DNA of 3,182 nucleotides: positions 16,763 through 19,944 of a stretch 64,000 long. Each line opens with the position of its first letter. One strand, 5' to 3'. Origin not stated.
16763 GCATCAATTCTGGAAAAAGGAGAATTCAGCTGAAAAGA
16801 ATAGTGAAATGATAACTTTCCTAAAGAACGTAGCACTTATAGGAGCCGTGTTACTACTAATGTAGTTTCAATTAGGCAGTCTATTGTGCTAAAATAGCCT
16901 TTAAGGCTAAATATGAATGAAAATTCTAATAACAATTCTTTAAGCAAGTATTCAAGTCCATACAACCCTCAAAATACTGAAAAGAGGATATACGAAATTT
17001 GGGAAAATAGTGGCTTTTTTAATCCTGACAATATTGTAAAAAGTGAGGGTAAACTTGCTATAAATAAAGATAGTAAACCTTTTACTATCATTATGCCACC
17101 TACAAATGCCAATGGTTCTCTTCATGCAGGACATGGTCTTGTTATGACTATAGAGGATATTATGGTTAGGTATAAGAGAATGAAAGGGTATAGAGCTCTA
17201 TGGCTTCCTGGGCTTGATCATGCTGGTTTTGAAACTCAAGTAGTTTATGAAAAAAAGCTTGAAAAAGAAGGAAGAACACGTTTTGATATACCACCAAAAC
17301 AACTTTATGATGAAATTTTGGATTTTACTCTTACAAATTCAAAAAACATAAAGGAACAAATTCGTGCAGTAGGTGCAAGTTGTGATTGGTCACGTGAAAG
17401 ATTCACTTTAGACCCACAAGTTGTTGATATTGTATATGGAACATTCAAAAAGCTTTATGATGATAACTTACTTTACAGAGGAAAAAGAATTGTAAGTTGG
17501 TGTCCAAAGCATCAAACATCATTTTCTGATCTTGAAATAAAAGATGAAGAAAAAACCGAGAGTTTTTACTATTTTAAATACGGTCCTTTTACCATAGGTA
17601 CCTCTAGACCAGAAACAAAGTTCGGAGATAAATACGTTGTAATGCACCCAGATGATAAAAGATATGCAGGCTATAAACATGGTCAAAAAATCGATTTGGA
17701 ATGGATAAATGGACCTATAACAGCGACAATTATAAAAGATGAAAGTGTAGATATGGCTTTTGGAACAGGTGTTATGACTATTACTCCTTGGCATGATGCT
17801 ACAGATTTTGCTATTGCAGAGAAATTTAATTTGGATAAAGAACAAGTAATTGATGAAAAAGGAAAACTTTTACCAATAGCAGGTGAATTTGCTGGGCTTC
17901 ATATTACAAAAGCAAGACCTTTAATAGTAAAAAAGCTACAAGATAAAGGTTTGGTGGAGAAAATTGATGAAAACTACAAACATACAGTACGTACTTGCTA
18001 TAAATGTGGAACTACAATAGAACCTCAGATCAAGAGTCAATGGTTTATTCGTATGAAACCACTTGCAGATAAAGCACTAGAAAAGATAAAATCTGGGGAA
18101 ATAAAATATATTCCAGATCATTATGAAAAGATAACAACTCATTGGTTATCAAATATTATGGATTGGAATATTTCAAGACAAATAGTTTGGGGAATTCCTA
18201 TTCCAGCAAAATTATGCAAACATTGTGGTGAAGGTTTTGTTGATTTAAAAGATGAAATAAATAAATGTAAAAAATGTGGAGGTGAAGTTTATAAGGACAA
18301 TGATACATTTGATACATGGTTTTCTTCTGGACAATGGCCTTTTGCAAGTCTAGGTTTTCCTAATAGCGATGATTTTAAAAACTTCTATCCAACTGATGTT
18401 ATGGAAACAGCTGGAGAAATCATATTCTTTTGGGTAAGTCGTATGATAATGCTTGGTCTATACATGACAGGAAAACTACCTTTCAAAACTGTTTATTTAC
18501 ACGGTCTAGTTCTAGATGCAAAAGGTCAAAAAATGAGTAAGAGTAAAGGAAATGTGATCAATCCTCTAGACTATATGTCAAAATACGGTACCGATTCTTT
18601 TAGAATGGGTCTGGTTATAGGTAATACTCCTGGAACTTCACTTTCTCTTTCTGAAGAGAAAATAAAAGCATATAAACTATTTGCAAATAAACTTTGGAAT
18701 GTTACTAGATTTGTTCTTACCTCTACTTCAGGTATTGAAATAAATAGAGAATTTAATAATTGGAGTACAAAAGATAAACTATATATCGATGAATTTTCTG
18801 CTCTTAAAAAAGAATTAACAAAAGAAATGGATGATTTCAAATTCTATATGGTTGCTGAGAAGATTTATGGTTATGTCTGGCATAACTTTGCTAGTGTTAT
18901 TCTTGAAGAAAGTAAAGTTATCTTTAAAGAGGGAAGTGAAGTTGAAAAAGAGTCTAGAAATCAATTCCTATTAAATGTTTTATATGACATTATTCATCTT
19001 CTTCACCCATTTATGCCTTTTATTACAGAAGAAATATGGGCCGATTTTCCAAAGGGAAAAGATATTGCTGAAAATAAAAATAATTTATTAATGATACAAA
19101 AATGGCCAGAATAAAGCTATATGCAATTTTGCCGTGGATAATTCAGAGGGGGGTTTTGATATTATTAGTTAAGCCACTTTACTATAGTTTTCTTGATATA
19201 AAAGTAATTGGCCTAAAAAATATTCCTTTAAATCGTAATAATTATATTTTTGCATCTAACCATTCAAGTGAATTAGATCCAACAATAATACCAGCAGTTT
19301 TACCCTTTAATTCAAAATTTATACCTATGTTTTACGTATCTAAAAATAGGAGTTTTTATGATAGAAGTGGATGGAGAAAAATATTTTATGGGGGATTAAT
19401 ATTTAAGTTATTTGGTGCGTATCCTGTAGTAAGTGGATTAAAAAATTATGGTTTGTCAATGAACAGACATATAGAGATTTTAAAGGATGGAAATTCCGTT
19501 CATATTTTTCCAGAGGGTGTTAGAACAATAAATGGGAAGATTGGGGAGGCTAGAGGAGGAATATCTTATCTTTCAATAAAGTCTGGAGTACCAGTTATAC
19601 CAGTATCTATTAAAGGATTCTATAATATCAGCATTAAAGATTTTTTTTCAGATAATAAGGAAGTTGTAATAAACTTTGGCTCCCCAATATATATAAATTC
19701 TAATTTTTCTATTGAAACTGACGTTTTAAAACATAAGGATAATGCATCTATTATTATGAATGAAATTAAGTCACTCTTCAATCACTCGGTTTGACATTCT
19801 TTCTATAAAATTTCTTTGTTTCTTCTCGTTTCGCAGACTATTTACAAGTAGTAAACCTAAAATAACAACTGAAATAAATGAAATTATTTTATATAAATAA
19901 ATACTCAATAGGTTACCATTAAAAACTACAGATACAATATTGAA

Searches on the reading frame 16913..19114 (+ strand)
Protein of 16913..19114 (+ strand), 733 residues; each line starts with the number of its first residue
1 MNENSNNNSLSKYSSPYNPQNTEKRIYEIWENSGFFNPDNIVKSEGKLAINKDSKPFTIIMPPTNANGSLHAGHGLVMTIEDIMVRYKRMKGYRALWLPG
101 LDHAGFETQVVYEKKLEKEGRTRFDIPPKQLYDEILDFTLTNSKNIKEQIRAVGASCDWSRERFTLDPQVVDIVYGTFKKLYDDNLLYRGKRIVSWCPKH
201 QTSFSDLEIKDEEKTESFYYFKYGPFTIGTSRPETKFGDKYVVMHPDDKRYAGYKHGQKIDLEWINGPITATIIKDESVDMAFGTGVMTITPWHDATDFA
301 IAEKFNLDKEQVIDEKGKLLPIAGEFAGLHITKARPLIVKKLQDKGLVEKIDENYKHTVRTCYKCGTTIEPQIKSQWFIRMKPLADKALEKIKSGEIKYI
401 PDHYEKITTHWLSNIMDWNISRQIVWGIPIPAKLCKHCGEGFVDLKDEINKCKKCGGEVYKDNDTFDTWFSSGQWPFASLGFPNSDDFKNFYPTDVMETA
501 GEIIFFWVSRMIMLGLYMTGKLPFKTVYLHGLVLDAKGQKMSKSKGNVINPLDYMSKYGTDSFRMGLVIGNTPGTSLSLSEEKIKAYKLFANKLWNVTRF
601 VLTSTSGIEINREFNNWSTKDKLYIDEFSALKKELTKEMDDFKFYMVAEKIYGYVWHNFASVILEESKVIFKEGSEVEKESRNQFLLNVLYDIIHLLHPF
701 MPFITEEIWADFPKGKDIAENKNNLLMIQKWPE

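Call 41: search_protein_families(library=pfam, proteins=[window:16913-19114:+], max_evalue=0.001)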
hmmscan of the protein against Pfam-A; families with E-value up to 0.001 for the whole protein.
window:16913-19114:+ (733 aa): 5 families
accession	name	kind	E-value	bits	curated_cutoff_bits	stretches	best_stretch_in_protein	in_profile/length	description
PF00133.28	tRNA-synt_1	-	1.1e-118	397.1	22.7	1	26-571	2-405/414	tRNA synthetases class I (I, L, M and V)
PF09334.17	tRNA-synt_1g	-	1.3e-22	80.6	20.1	3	66-210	10-136/391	tRNA synthetases class I (M)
PF08264.19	Anticodon_1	-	2.4e-21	76.6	25.1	1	621-733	1-106/148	Anticodon-binding domain of tRNA ligase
PF13603.12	tRNA-synt_1_2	-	7.3e-05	22.8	25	0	278-318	105-145/185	Leucyl-tRNA synthetase, editing domain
PF01406.26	tRNA-synt_1e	-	0.00062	19.7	27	0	524-585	237-297/301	tRNA synthetases class I (C) catalytic domain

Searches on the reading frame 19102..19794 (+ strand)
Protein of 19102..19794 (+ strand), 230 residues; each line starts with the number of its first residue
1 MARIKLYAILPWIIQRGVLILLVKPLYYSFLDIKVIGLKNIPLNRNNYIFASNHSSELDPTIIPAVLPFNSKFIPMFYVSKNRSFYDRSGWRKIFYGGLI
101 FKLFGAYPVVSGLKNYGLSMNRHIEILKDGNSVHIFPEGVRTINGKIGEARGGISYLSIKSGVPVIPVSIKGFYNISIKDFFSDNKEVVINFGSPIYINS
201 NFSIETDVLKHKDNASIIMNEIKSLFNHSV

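Call 41: search_protein_families(library=pfam, proteins=[window:19102-19794:+], max_evalue=0.001)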
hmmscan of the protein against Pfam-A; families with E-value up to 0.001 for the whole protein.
window:19102-19794:+ (230 aa): 1 family
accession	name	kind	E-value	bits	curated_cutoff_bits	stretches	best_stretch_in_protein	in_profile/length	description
PF01553.26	Acyltransferase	-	8.7e-17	61.6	23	1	33-171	2-132/132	Acyltransferase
